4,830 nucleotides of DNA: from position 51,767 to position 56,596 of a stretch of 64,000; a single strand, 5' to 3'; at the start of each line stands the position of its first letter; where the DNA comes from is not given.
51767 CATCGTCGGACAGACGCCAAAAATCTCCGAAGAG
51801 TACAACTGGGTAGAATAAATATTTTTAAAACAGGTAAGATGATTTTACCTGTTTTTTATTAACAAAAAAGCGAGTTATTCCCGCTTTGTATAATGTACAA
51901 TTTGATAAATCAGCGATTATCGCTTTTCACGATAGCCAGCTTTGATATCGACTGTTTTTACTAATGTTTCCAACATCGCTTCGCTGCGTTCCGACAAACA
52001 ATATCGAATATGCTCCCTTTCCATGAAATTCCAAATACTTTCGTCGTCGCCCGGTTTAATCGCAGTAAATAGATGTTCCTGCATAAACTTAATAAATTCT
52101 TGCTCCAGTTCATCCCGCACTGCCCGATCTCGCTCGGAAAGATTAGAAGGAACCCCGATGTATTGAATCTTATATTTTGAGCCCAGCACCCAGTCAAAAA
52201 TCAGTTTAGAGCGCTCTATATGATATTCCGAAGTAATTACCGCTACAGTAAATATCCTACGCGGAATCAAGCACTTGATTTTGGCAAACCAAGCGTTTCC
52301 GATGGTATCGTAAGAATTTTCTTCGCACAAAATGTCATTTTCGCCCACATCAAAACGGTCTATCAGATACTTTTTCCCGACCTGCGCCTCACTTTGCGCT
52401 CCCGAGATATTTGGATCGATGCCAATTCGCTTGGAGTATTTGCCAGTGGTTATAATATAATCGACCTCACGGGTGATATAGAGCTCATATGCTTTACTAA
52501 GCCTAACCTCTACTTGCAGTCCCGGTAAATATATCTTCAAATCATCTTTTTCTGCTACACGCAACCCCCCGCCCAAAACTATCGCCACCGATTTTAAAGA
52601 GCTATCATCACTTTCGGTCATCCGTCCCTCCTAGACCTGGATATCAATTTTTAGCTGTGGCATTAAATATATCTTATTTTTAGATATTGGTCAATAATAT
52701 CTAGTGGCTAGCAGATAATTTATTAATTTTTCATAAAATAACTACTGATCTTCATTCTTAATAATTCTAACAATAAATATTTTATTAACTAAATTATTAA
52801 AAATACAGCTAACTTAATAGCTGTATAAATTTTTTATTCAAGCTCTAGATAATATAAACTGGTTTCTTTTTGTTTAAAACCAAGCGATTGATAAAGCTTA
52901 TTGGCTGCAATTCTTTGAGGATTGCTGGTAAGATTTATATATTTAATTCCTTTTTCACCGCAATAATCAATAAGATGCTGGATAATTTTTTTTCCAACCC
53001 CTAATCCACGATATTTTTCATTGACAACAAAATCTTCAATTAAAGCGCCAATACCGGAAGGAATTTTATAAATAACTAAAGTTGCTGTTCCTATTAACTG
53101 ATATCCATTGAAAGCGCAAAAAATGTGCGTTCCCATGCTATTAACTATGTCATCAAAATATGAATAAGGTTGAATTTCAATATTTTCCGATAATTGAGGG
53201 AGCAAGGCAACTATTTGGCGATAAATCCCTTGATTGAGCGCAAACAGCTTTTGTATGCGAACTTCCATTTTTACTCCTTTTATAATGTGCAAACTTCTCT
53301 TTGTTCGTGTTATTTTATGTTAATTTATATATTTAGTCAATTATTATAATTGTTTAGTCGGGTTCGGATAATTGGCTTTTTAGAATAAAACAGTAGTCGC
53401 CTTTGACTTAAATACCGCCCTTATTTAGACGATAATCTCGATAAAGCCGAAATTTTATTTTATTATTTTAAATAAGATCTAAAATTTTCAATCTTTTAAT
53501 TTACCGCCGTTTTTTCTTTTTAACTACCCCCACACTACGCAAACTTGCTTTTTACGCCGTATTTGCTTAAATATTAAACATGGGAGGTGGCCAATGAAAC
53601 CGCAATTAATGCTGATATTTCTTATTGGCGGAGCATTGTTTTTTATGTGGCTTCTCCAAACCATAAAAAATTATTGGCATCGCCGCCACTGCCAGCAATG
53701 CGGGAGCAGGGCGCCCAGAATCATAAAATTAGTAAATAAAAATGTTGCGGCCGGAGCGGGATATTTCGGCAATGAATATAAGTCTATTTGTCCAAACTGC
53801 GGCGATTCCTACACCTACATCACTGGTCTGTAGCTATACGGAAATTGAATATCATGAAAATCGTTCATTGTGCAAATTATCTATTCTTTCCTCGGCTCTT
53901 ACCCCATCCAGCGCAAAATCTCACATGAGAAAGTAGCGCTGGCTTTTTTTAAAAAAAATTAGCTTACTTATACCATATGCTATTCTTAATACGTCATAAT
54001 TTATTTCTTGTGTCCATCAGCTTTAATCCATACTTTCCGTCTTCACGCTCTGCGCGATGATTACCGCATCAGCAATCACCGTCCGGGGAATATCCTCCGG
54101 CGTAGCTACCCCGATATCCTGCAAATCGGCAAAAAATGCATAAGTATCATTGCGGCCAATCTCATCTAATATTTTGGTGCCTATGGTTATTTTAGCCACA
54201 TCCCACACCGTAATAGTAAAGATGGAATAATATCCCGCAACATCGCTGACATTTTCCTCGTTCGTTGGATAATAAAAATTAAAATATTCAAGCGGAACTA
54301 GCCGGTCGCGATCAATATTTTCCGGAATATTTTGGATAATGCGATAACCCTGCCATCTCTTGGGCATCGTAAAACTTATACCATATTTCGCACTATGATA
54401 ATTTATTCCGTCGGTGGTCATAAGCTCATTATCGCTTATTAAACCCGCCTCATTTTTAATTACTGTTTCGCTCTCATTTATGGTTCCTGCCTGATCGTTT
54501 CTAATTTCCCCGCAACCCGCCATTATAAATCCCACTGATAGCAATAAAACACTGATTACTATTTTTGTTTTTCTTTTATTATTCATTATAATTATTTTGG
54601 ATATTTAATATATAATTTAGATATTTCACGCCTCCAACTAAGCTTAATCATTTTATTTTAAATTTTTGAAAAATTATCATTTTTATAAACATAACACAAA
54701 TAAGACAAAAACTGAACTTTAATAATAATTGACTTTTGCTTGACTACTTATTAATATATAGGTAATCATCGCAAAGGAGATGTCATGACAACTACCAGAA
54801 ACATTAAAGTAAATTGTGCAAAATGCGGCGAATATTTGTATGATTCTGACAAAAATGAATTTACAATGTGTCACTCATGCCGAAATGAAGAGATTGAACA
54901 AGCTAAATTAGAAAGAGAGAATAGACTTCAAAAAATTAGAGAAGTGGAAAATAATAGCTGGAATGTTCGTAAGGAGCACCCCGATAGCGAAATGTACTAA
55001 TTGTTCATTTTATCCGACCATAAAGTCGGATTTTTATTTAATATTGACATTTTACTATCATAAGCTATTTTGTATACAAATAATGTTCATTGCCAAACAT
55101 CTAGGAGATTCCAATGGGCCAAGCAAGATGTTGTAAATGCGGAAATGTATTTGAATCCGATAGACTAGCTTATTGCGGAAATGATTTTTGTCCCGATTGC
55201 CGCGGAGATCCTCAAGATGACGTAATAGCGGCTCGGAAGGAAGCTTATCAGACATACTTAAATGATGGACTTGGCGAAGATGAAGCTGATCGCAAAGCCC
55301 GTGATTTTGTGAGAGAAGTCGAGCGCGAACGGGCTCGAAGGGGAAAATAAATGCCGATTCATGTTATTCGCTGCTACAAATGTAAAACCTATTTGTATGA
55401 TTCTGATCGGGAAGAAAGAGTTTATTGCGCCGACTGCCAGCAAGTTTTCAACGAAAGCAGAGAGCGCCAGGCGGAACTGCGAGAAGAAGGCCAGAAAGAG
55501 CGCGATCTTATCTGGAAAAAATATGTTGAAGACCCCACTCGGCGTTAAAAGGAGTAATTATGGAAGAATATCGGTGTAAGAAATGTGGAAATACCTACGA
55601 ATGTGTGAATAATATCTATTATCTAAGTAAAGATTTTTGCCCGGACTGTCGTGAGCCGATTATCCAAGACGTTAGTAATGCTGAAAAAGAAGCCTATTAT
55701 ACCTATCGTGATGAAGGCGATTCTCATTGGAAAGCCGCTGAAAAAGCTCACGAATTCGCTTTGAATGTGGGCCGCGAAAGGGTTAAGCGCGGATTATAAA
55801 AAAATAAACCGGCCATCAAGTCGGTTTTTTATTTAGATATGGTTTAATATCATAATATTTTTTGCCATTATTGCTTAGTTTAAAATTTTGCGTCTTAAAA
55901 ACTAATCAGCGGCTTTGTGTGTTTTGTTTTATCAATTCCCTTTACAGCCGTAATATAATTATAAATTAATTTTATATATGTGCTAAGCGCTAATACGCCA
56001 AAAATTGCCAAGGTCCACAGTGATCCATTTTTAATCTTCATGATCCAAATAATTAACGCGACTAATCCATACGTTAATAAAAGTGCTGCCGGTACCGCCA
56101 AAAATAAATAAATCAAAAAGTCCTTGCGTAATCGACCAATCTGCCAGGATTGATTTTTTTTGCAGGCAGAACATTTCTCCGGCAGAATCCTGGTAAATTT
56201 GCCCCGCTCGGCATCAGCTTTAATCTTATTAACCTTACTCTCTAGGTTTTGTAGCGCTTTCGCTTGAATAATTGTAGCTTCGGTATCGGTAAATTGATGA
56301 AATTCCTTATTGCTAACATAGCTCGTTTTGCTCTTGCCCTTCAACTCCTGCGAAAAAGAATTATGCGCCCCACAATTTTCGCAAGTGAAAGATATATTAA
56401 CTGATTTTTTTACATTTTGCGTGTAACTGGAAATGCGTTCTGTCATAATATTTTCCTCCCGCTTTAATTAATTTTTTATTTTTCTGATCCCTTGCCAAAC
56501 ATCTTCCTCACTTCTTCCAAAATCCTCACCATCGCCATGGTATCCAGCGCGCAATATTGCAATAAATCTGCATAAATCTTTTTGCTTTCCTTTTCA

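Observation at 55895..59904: Co-directional 4-gene module: MerR-HTH-GHKL ATPase, STAS-like DUF4325, DUF2779 PD-(D/E)xK nuclease and membrane zinc ribbon, directly downstream of an IS200-like transposase (candidate uncharacterised defence/signalling system)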

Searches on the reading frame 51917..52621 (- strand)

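Call 71: search_protein_families(library=pfam, proteins=[window:51917-52621:-], max_evalue=0.01)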
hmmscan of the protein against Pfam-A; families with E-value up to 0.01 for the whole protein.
window:51917-52621:- (234 aa): 1 family
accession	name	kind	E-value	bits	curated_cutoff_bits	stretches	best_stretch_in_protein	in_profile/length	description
PF02698.23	DUF218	-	2e-17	63.8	27.6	1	12-162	2-119/133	DUF218 domain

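Call 80: search_protein_families(library=padloc, proteins=[window:51917-52621:-], max_evalue=0.001)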
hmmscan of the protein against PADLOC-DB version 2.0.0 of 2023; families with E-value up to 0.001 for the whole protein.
window:51917-52621:- (234 aa): 0 families

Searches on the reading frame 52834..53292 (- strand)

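Call 71: search_protein_families(library=pfam, proteins=[window:52834-53292:-], max_evalue=0.01)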
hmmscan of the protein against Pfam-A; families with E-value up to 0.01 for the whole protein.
window:52834-53292:- (152 aa): 7 families
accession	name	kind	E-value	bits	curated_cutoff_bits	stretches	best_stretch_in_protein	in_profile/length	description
PF00583.31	Acetyltransf_1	-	1.4e-16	61.2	20.7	1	35-139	13-116/116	Acetyltransferase (GNAT) family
PF13508.13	Acetyltransf_7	-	1.8e-13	51.1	27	1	55-141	3-84/84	Acetyltransferase (GNAT) domain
PF13673.13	Acetyltransf_10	-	1.4e-11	44.9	23.6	1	51-143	27-111/128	Acetyltransferase (GNAT) domain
PF13420.13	Acetyltransf_4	-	0.00016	22.2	24.3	1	49-141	44-136/155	Acetyltransferase (GNAT) domain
PF08445.16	FR47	-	0.00055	20.3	22.1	1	87-145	26-83/86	FR47-like protein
PF17013.11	Acetyltransf_15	-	0.0018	18.2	35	1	85-141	75-138/210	Putative acetyl-transferase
PF14542.12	Acetyltransf_CG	-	0.0029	18.1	30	1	85-117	27-59/80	GCN5-related N-acetyl-transferase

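Call 80: search_protein_families(library=padloc, proteins=[window:52834-53292:-], max_evalue=0.001)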
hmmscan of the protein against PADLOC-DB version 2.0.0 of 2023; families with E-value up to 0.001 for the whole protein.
window:52834-53292:- (152 aa): 1 family
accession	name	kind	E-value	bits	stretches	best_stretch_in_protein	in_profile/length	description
PDLC04417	PDC-M11A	-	0.00044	17.3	1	88-143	234-289/501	-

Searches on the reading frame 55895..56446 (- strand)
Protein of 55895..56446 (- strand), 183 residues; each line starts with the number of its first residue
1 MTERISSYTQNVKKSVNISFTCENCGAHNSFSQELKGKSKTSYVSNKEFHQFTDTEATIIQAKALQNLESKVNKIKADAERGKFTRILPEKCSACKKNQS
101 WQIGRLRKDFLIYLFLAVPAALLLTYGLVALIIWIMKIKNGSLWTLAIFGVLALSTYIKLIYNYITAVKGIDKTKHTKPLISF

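Call 3: search_protein_families(library=pfam, proteins=[window:55895-56446:-], max_evalue=0.1)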
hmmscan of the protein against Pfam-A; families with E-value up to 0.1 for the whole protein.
window:55895-56446:- (183 aa): 5 families
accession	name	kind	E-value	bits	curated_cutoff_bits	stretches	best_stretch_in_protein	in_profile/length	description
PF05129.18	Zn_ribbon_Elf1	-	0.0042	17.6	29.8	1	10-51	13-54/79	Transcription elongation factor Elf1 like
PF03367.19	Zn_ribbon_ZPR1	-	0.014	15.3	23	0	18-30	34-46/56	ZPR1 zinc-finger domain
PF01519.22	DUF16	-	0.022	15.7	40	1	34-76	9-47/104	Protein of unknown function DUF16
PF09779.14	Ima1_N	-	0.041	15.2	28.9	1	10-106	10-90/132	Ima1 N-terminal domain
PF25412.1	zf-C2H2_ZNF592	-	0.066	13.5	27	1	14-31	1-18/45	ZNF592-like C2H2 zinc finger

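Call 4: search_protein_families(library=padloc, proteins=[window:55895-56446:-], max_evalue=0.1)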
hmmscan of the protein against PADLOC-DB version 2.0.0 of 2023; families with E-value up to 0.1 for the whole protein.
window:55895-56446:- (183 aa): 0 families

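Call 5: search_protein_families(library=ncbifam, proteins=[window:55895-56446:-], max_evalue=0.1)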
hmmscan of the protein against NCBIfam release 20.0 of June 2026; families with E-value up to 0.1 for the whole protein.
window:55895-56446:- (183 aa): 2 families
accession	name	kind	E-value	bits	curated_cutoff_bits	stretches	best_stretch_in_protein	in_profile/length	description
NF045720.1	rubredox_RCKP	subfamily_domain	0.026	14.1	45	0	89-101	19-31/34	RCKP-type rubredoxin-like domain-containing protein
TIGR04104.1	cxxc_20_cxxc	subfamily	0.03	14.7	45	0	7-38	11-44/93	TIGR04104 family putative zinc finger protein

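Call 44: search_protein_families(library=phrogs, proteins=[window:55895-56446:-], max_evalue=0.01)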
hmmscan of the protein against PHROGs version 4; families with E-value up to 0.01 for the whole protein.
window:55895-56446:- (183 aa): 0 families

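Call 83: find_homologous_proteins(query=window:55895-56446:-)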
Query window:55895-56446:- (183 aa): 1 proteins with E <= 0.001 among 157 candidates.
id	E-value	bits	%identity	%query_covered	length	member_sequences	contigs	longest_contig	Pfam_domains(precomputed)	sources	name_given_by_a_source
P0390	7.0e-115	399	100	100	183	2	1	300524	-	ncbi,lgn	-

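Call 100: find_related_loci(query=window:55898-56446:-, collection=metagenome_contigs, flank=7000)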
Query window:55898-56446:- (183 aa) in metagenome_contigs; peptide patterns used: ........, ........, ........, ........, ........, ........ (x = any residue, [..] = any of these).
184 stretches matched a pattern, but none encodes a relative of the query by tblastn (E <= 1e-3).
